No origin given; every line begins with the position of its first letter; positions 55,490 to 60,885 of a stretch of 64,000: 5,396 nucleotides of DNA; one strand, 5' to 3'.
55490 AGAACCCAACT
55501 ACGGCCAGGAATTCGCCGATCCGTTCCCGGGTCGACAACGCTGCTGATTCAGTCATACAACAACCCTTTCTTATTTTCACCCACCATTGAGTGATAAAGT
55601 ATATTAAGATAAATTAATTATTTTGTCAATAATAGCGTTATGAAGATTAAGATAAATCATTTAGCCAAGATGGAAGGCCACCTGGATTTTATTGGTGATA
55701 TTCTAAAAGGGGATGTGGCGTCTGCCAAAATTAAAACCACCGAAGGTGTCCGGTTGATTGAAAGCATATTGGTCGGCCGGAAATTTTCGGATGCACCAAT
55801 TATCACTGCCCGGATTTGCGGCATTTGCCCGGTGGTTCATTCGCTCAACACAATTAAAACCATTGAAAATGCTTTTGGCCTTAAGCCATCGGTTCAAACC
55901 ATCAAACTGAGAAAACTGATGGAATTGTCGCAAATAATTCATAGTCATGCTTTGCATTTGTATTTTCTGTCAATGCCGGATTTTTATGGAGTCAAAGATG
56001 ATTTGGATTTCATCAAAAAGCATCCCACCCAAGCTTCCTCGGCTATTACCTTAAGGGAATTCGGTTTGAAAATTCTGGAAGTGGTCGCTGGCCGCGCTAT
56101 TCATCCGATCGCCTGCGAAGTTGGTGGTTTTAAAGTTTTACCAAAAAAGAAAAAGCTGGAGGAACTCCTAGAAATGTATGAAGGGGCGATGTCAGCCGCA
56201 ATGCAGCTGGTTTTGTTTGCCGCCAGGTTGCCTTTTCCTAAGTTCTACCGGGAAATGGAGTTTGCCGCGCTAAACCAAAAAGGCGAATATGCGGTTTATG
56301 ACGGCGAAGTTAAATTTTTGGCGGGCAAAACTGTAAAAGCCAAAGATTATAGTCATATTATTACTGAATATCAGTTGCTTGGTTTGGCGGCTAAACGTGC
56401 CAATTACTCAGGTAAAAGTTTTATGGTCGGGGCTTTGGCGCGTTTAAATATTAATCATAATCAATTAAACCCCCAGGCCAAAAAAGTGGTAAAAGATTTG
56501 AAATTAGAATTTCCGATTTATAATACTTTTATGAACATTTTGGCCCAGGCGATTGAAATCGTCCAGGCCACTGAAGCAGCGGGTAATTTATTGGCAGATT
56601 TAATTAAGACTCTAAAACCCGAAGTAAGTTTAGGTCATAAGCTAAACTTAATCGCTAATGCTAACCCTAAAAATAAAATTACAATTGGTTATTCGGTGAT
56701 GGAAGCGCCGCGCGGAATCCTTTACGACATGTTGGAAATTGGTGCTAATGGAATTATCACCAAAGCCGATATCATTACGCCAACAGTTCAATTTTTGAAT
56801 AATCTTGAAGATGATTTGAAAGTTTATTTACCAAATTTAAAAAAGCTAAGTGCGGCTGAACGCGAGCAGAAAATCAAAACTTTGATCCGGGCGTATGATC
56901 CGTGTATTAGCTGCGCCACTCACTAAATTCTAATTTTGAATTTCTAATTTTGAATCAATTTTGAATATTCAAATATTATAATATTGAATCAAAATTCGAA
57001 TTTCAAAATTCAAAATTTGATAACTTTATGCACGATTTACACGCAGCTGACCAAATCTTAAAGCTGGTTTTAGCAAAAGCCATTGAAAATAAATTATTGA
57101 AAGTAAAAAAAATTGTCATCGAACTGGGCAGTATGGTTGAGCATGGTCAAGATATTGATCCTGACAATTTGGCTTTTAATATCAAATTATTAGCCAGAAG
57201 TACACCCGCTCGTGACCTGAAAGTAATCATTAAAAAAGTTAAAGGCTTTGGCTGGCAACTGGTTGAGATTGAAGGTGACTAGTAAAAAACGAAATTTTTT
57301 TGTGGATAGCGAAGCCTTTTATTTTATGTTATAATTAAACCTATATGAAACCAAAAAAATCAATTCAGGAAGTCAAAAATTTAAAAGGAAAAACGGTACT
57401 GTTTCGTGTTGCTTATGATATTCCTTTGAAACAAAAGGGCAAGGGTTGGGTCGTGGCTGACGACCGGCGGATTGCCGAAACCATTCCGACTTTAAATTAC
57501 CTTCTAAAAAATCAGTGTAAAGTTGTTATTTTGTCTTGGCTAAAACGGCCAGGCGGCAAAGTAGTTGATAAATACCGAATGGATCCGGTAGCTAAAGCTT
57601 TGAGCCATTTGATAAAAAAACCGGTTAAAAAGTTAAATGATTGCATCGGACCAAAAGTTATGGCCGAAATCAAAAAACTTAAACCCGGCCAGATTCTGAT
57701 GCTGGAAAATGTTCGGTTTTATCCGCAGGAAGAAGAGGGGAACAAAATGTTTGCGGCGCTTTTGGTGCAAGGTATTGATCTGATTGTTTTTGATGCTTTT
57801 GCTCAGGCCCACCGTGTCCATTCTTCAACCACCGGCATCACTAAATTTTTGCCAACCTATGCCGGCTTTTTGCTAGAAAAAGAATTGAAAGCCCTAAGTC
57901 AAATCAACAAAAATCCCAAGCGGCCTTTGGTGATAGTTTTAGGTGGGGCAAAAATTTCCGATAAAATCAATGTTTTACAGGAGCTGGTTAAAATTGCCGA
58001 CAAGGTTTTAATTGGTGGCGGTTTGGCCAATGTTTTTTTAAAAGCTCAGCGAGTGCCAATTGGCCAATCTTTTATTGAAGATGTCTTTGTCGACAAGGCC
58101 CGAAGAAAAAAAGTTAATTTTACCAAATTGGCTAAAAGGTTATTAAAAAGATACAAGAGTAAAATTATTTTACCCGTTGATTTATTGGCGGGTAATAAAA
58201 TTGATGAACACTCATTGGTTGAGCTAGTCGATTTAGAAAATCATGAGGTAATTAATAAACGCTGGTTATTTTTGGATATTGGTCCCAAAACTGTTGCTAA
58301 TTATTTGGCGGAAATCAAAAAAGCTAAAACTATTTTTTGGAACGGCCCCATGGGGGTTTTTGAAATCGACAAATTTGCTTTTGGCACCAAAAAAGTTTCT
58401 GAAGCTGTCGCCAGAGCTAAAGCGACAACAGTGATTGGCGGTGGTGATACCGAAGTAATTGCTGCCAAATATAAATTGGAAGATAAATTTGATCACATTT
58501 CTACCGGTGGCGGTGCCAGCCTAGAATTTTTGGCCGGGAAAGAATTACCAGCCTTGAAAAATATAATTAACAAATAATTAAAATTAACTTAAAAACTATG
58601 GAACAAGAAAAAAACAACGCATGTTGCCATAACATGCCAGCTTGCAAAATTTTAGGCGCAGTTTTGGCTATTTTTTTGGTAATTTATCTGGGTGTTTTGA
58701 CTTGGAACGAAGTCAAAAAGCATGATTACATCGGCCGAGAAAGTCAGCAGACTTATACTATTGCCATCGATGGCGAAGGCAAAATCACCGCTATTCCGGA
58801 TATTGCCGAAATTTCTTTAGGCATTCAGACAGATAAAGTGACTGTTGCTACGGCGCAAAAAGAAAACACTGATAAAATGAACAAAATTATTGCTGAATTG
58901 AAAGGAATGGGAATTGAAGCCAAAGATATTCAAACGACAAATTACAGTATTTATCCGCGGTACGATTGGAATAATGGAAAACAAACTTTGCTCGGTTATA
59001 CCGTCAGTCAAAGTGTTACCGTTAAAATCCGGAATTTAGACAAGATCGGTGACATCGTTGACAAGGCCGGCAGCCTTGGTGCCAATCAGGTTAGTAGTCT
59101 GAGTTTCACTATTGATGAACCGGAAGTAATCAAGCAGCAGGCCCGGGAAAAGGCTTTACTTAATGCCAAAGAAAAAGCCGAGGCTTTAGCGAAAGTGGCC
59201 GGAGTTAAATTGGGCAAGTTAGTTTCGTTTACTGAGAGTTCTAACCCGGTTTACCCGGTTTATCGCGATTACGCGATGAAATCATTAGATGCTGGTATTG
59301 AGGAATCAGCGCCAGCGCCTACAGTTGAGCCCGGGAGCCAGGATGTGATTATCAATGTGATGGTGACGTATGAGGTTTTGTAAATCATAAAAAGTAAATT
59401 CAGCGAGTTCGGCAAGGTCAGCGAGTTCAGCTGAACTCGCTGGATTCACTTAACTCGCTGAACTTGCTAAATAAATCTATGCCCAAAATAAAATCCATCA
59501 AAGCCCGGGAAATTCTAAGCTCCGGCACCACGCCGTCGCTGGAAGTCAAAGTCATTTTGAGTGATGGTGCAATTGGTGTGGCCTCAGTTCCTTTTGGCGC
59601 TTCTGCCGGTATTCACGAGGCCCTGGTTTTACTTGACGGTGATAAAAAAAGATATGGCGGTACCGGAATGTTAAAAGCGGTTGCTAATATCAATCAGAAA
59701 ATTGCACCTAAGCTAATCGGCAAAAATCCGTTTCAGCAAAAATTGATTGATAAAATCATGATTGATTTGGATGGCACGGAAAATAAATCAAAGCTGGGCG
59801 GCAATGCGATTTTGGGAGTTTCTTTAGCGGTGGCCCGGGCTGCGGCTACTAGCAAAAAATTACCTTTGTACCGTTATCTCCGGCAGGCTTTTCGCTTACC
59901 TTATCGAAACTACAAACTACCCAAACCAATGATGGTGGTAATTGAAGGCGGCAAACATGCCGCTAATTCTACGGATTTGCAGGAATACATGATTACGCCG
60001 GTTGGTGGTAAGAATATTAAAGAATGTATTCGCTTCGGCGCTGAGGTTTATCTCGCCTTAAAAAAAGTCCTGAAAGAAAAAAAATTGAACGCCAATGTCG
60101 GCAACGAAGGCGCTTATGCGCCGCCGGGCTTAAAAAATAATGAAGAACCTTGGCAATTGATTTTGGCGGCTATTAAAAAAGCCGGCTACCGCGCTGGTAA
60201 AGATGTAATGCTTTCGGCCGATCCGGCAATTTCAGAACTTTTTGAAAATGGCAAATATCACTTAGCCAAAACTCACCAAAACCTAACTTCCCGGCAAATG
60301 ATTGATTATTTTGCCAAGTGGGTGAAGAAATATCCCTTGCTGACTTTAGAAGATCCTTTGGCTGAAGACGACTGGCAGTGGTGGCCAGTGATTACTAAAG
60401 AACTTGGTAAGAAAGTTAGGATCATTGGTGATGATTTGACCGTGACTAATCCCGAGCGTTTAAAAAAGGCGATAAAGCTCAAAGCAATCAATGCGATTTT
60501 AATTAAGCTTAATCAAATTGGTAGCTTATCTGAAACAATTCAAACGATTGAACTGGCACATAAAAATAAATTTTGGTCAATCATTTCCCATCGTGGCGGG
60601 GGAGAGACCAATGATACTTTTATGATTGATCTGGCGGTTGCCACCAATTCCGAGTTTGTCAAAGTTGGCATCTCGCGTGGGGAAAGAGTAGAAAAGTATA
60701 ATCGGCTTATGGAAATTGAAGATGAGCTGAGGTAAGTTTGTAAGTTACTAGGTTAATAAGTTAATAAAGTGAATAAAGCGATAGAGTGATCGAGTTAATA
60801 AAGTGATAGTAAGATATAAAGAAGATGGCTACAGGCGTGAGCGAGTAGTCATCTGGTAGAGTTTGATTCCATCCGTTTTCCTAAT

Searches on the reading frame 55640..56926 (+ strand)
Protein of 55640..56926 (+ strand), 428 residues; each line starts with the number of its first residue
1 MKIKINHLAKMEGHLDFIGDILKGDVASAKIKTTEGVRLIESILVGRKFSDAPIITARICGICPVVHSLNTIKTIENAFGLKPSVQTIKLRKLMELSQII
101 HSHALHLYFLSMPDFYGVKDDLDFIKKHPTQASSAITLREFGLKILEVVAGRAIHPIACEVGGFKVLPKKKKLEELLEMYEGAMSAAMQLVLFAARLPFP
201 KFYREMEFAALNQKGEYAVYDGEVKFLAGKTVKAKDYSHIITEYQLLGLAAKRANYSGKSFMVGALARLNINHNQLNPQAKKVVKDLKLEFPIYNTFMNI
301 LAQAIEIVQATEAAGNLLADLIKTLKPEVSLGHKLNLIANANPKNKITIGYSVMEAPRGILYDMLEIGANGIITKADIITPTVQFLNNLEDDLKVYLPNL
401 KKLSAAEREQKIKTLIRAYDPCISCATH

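Call 20: search_protein_families(library=pfam, proteins=[window:55640-56926:+], max_evalue=0.001)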
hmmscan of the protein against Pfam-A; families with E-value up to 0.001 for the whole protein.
window:55640-56926:+ (428 aa): 1 family
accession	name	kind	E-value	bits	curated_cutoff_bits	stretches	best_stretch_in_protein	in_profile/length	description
PF00374.24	NiFeSe_Hases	-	1.3e-34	120.5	25.8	2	38-124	1-87/508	Nickel-dependent hydrogenase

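Call 66: search_protein_families(library=ncbifam, proteins=[window:55640-56926:+], max_evalue=1)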
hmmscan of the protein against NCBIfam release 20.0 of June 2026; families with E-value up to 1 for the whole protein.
window:55640-56926:+ (428 aa): 9 families
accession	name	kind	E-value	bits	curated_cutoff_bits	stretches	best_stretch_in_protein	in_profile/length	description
NF040828.1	sulfhyd_ShyA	equivalog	1.3e-68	231.9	700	1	1-428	1-411/415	NAD(P)-dependent hydrogenase/sulfhydrogenase 2 subunit alpha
NF040832.1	sulfhyd_HydA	equivalog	8e-67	226.2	880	1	2-428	4-422/426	NADPH-dependent hydrogenase/sulfhydrogenase 1 subunit alpha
NF041785.2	VhuA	equivalog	7.5e-42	143.3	800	1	2-390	3-406/418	F420-non-reducing hydrogenase Vhu subunit A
TIGR03295.1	frhA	equivalog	6.9e-40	137.2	392.5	1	2-428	4-395/412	coenzyme F420 hydrogenase subunit alpha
NF033181.1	NiFeSe_hydrog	equivalog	2.6e-37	128.9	600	2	2-120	3-120/507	nickel-dependent hydrogenase large subunit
NF045518.1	H2_NiFeSe_large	exception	2.9e-34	118.7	780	2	1-128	2-128/485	NiFeSe hydrogenase large subunit HysA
NF007778.0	PRK10467.1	equivalog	2e-23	82.5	969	2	2-133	4-131/567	hydrogenase 2 large subunit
NF007550.0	PRK10170.1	equivalog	3.3e-18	65.4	1101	2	5-133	21-146/597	Ni/Fe-hydrogenase large subunit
NF041786.2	VhuU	equivalog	1.6e-05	24.6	70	1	415-428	14-27/45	F420-non-reducing hydrogenase selenoprotein subunit VhuU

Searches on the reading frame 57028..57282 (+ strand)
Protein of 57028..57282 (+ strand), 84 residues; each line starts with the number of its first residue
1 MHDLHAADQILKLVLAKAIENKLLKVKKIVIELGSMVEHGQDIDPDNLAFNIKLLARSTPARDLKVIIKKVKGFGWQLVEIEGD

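Call 77: search_protein_families(library=pfam, proteins=[window:57028-57282:+], max_evalue=1)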
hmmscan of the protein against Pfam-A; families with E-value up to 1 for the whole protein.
window:57028-57282:+ (84 aa): 2 families
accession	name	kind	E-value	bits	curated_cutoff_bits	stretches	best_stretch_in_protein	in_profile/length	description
PF01155.25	HypA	-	3.8e-07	30.6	28.9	1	1-73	1-69/112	Hydrogenase/urease nickel incorporation, metallochaperone, hypA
PF01409.25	tRNA-synt_2d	-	0.16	11.8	19.8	1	11-65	11-65/246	tRNA synthetases class II core domain (F)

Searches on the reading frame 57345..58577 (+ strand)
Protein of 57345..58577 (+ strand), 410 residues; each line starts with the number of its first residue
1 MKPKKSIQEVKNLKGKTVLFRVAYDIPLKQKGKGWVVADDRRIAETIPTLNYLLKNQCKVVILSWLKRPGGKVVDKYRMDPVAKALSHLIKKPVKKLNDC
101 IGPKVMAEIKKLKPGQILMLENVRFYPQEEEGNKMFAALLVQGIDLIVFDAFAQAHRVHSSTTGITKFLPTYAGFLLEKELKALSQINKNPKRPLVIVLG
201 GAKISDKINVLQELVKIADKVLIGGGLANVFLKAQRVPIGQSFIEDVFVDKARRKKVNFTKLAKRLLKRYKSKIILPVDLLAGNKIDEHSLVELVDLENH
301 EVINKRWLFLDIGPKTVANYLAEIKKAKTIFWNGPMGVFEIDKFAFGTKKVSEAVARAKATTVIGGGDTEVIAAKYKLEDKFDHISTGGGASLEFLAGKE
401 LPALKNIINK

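Call 20: search_protein_families(library=pfam, proteins=[window:57345-58577:+], max_evalue=0.001)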
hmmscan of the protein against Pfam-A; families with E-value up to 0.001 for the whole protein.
window:57345-58577:+ (410 aa): 1 family
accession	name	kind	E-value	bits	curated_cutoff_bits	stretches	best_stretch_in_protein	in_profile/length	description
PF00162.24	PGK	-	5.5e-131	437.5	27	1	12-399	5-379/379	Phosphoglycerate kinase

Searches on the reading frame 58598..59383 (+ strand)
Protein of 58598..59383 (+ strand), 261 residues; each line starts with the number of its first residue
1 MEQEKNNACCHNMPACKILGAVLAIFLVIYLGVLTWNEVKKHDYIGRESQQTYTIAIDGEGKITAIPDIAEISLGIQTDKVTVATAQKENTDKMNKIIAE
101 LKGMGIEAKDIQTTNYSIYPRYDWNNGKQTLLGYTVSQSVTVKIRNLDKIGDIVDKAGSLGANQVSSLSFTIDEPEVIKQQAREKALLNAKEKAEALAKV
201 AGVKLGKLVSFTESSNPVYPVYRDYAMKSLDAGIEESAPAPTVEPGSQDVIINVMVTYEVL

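Call 68: search_protein_families(library=pfam, proteins=[window:58598-59383:+], max_evalue=0.001)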
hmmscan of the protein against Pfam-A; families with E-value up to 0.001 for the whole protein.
window:58598-59383:+ (261 aa): 1 family
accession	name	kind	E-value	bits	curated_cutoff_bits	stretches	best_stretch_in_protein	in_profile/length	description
PF04402.19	SIMPL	-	2.6e-58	198.1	25.2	1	55-258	1-205/205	Protein of unknown function (DUF541)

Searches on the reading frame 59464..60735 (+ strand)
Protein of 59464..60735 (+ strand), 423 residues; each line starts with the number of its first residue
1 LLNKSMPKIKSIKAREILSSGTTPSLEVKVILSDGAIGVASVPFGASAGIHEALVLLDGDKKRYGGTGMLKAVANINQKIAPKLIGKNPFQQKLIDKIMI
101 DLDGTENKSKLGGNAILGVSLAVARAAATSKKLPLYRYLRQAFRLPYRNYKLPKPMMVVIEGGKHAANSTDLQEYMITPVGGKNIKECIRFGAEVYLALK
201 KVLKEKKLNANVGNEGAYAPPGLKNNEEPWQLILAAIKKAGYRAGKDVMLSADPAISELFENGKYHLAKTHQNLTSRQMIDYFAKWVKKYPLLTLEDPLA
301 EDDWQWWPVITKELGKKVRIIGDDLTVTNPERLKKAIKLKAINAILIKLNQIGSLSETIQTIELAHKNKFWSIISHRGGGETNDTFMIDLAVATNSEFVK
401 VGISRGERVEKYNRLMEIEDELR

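Call 68: search_protein_families(library=pfam, proteins=[window:59464-60735:+], max_evalue=0.001)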
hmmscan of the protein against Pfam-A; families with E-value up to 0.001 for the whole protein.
window:59464-60735:+ (423 aa): 3 families
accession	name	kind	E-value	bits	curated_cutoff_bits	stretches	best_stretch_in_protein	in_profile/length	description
PF00113.28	Enolase_C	-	8.5e-92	308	21.5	1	150-422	2-281/296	Enolase, C-terminal TIM barrel domain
PF03952.21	Enolase_N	-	4.7e-52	176.1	35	1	9-139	1-131/131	Enolase, N-terminal domain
PF13378.12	MR_MLE_C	-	7e-07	29.6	29.4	1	268-372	49-150/219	Enolase C-terminal domain-like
